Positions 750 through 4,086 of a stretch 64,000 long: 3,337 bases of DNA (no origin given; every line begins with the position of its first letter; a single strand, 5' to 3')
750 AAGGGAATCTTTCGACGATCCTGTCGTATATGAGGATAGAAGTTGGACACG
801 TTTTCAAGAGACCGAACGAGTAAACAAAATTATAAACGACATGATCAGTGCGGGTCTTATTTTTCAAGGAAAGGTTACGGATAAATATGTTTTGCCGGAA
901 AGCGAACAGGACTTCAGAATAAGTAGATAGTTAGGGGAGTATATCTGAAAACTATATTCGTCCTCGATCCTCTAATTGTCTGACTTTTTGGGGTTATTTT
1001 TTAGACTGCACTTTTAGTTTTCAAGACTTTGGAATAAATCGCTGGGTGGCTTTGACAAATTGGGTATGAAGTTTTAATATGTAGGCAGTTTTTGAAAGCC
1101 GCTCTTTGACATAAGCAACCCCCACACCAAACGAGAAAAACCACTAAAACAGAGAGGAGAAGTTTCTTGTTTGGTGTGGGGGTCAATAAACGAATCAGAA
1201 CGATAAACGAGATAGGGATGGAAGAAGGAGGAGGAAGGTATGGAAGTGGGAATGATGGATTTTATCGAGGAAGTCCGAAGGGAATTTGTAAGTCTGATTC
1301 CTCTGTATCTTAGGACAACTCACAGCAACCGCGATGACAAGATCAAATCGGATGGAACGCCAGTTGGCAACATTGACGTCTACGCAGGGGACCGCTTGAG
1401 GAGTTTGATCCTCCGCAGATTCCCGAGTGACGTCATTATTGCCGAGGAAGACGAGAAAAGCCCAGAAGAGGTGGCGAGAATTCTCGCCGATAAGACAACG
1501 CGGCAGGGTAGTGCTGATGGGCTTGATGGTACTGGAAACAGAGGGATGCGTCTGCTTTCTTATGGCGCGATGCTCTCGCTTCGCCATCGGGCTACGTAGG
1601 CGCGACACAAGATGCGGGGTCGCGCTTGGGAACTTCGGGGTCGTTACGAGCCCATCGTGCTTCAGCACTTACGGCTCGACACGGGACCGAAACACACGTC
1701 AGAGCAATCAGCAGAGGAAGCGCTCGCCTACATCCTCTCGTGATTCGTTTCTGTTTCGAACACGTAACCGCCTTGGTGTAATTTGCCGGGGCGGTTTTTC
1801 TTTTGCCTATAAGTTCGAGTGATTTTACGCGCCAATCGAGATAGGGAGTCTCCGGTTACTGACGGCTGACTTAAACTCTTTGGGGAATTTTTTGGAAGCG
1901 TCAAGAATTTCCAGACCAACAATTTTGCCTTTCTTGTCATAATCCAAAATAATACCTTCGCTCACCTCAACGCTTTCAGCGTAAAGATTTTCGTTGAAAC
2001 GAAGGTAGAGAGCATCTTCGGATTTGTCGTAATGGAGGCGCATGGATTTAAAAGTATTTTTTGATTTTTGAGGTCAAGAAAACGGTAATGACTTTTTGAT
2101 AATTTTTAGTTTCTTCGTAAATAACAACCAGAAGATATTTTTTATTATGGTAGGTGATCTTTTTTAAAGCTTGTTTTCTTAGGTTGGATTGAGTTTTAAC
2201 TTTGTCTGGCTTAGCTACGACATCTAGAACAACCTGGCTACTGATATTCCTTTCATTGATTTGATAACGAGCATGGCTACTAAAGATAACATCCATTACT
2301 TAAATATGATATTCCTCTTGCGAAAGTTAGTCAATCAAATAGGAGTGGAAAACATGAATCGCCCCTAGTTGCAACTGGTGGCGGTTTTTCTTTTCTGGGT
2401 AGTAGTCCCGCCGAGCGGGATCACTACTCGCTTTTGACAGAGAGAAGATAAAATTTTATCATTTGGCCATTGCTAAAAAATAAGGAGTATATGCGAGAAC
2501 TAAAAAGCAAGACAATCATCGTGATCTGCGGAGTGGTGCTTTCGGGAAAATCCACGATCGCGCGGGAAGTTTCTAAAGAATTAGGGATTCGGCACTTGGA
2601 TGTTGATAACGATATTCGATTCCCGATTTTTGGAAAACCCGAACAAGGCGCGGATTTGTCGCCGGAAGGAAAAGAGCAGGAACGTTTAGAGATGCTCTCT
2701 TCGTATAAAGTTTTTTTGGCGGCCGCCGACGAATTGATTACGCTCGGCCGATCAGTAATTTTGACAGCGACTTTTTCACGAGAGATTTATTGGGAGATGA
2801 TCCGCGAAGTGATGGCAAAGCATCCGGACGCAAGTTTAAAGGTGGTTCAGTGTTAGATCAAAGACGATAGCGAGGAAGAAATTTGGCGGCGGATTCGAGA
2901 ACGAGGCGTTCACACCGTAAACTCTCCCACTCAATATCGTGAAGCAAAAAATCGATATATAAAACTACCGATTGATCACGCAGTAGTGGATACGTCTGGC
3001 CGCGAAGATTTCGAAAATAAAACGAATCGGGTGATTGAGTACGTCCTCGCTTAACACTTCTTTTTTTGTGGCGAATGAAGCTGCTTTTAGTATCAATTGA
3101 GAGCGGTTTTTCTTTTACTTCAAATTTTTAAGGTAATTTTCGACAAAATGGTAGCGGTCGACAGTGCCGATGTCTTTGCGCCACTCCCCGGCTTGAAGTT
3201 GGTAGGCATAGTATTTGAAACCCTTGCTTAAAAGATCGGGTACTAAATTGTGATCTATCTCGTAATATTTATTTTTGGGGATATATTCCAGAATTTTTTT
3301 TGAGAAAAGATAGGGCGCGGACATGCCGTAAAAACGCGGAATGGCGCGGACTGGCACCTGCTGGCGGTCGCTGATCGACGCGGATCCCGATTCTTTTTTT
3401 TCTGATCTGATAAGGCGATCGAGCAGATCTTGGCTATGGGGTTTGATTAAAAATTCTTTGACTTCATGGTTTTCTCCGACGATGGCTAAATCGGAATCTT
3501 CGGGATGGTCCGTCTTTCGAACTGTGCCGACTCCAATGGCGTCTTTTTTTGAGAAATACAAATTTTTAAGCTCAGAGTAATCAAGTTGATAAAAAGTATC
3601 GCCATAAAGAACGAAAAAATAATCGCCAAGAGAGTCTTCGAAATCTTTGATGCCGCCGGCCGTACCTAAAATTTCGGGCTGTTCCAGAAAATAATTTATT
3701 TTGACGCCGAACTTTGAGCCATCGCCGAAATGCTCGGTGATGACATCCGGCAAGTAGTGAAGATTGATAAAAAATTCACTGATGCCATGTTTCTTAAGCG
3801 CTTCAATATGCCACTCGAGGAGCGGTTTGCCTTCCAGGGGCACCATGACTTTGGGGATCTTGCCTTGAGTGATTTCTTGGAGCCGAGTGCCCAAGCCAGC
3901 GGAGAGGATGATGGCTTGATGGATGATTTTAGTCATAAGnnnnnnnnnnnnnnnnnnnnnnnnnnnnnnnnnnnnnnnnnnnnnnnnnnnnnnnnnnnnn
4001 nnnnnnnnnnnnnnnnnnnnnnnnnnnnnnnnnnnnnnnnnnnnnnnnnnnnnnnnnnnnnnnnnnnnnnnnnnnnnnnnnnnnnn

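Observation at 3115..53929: About 51-kb surface-glycan supercluster with at least four nucleotide-sugar routes and about 20 transferases/tailoring enzymes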

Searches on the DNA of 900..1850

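Call 76: search_rna_families(source=window, start=900, end=1850, threshold=evalue, max_evalue=1)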
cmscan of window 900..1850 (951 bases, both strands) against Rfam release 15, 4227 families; matches with E-value up to 1: 3.
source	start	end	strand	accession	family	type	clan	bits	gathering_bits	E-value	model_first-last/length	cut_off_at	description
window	1093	1212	+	RF02526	SSRC34_1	Gene; sRNA;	-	30.7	64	0.034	1-128/128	no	Streptococcus sRNA SSRC34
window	1116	1190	+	RF01042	mir-891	Gene; miRNA;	-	27.5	90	0.0049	1-79/79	no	mir-891 microRNA precursor family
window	1115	1186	+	RF00833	mir-70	Gene; miRNA;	-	22.5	90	0.12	1-79/79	no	mir-70 microRNA precursor family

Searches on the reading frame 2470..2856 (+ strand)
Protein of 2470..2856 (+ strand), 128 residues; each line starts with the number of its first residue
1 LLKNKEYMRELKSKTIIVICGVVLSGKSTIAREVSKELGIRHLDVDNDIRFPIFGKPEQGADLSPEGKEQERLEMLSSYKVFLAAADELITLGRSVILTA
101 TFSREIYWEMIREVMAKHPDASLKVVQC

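Call 40: search_protein_families(library=pfam, max_evalue=1, proteins=[window:2470-2856:+])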
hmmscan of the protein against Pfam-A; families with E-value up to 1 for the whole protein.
window:2470-2856:+ (128 aa): 15 families
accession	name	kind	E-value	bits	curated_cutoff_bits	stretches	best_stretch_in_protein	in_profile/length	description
PF13671.12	AAA_33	-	9.3e-08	32.9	27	1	17-116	2-93/143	AAA domain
PF13238.12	AAA_18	-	0.00015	22.6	29.4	1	17-48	1-34/128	AAA domain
PF03215.21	Rad17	-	0.00081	19.8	23.8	1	11-87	42-118/186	Rad17 P-loop domain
PF01202.28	SKI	-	0.001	19.7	22.1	1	25-49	3-27/159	Shikimate kinase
PF13207.12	AAA_17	-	0.013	16.3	27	1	21-43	2-24/136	AAA domain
PF08433.16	KTI12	-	0.027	14.4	22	1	16-43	3-30/271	Chromatin associated protein KTI12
PF20720.3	nSTAND3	-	0.028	14.5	27.2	1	5-37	8-40/155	Novel STAND NTPase 3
PF13401.12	AAA_22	-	0.031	15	27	1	12-47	3-33/130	AAA domain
PF02224.24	Cytidylate_kin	-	0.032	14.4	26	1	19-45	3-29/211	Cytidylate kinase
PF07931.18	CPT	-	0.047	13.9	22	1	15-118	2-107/172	Chloramphenicol phosphotransferase-like protein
PF06414.18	Zeta_toxin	-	0.11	12.3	22.3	1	3-42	6-48/199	Zeta toxin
PF01583.26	APS_kinase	-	0.12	12.9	21.1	1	15-40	3-28/152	Adenylylsulphate kinase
PF02367.23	TsaE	-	0.13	12.6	26.6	1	7-42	14-49/128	Threonylcarbamoyl adenosine biosynthesis protein TsaE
PF01121.26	CoaE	-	0.15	12.1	27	1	16-47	2-32/180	Dephospho-CoA kinase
PF13189.12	Cytidylate_kin2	-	0.19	12.4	28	1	16-45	1-30/176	Cytidylate kinase-like family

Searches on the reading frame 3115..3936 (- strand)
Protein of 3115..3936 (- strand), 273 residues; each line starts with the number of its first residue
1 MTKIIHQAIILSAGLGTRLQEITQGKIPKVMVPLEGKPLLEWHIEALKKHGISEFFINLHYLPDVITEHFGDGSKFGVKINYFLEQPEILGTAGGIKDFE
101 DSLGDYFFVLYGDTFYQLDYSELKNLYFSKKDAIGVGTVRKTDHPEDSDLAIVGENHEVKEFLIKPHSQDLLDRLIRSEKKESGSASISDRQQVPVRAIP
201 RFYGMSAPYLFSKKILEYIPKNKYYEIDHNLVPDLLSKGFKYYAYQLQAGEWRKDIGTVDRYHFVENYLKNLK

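Call 5: search_protein_families(library=pfam, proteins=[window:3115-3936:-])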
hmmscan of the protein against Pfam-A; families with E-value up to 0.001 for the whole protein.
window:3115-3936:- (273 aa): 2 families
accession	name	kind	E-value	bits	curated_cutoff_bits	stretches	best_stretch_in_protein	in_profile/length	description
PF00483.29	NTP_transferase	-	6.7e-28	98.3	21.2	1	8-267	2-240/245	Nucleotidyl transferase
PF12804.13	NTP_transf_3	-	5e-10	40.2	27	1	8-116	1-98/160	MobA-like NTP transferase domain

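Call 19: find_encoding_contigs(protein=window:3115-3936:-, flank=10000, max_places=4)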
Protein window:3115-3936:- (273 aa): 2 contigs read that carry it; 1 place shown.
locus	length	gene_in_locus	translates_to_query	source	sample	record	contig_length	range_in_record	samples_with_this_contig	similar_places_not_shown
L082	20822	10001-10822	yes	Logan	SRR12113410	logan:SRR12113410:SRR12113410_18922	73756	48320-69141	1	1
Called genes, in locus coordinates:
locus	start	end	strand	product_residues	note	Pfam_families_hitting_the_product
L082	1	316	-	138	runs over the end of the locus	PF00892:EamA (faint), PF10639:TMEM234 (weak)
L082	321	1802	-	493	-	PF01943:Polysacc_synt, PF13440:Polysacc_synt_3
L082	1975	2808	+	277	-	-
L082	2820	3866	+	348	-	PF13524:Glyco_trans_1_2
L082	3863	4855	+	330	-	PF00535:Glycos_transf_2, PF10111:Glyco_tranf_2_2, PF13641:Glyco_tranf_2_3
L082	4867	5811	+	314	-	PF00535:Glycos_transf_2, PF13641:Glyco_tranf_2_3, PF10111:Glyco_tranf_2_2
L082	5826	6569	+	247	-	-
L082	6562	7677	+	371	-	PF01073:3Beta_HSD, PF01370:Epimerase, PF02719:Polysacc_synt_2, PF05368:NmrA (weak), PF07993:NAD_binding_4, PF16363:GDP_Man_Dehyd, PF01370:Epimerase, PF16363:GDP_Man_Dehyd, +1 more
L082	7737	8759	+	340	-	PF00288:GHMP_kinases_N, PF08544:GHMP_kinases_C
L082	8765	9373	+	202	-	PF13580:SIS_2, PF01380:SIS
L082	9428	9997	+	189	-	PF00702:Hydrolase, PF08645:PNK3P (weak), PF13419:HAD_2, PF13242:Hydrolase_like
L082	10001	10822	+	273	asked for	PF00483:NTP_transferase, PF12804:NTP_transf_3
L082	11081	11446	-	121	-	PF13671:AAA_33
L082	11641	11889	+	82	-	PF14076:DUF4258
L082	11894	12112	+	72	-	PF10049:DUF2283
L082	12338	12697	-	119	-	-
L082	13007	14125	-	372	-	-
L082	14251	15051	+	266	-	PF00535:Glycos_transf_2, PF10111:Glyco_tranf_2_2 (weak), PF13641:Glyco_tranf_2_3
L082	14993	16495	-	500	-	PF01943:Polysacc_synt, PF13440:Polysacc_synt_3, PF03023:MurJ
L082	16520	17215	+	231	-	PF00483:NTP_transferase, PF12804:NTP_transf_3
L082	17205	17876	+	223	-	PF02698:DUF218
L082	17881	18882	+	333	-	PF01073:3Beta_HSD (weak), PF01370:Epimerase, PF02719:Polysacc_synt_2, PF04321:RmlD_sub_bind (weak), PF07993:NAD_binding_4 (weak), PF16363:GDP_Man_Dehyd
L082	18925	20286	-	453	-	PF02397:Bac_transf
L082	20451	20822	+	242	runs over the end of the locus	PF13462:Thioredoxin_4, PF01323:DSBA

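Call 40: search_protein_families(library=pfam, max_evalue=1, proteins=[L082:13007-14125:-])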
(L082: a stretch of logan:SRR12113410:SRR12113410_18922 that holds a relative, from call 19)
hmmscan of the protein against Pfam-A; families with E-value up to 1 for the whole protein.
L082:13007-14125:- (372 aa): 0 families

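Call 42: search_protein_families(library=ncbifam, max_evalue=1e-10, proteins=[window:3115-3936:-])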
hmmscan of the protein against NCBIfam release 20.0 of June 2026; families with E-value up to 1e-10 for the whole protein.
window:3115-3936:- (273 aa): 12 families
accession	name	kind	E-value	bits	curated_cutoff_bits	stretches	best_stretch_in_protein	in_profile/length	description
TIGR03992.1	Arch_glmU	subfamily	8.4e-28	97.3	292.1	1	7-168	2-155/393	bifunctional sugar-1-phosphate nucleotidylyltransferase/acetyltransferase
NF045761.1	NAMPUrTaseMurU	equivalog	2.2e-27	96.4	250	1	7-126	2-120/226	N-acetylmuramate alpha-1-phosphate uridylyltransferase MurU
NF052502.1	man1P_GTase_Rv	exception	7.5e-26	90.8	440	1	7-167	2-160/352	mannose-1-phosphate guanylyltransferase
NF049965.1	GlMnHpPGnyltfHddC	equivalog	1e-22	80.8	300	1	7-124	2-116/221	D-glycero-D-manno-heptose 1-phosphate guanosyltransferase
TIGR01208.1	rmlA_long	equivalog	1.1e-18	67.3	320.25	1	8-168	2-161/353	glucose-1-phosphate thymidylyltransferase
NF041313.1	UDPGP_AglF_Halo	equivalog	4.5e-18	65.6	400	1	7-125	2-117/234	UTP--glucose-1-phosphate uridylyltransferase AglF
NF041173.1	Sug_nt_acttase_Thmprot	equivalog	1.3e-13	50.7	600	1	7-168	2-155/405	bifunctional sugar-1-phosphate nucleotidylyltransferase/acetyltransferase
NF003670.0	PRK05293.1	equivalog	3.7e-12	45.9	470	0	8-79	7-78/382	glucose-1-phosphate adenylyltransferase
TIGR02091.1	glgC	equivalog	8e-12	44.9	424.9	1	8-263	3-253/364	glucose-1-phosphate adenylyltransferase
TIGR02623.1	G1P_cyt_trans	equivalog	1.4e-11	44.3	300.25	0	7-71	2-65/255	glucose-1-phosphate cytidylyltransferase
NF002772.0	PRK02862.1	equivalog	2.9e-11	42.8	537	0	98-263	110-266/429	glucose-1-phosphate adenylyltransferase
NF045697.1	MurNAcPUrMurU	equivalog_domain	3.4e-11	43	370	1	9-106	1-96/229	N-acetylmuramate alpha-1-phosphate uridylyltransferase MurU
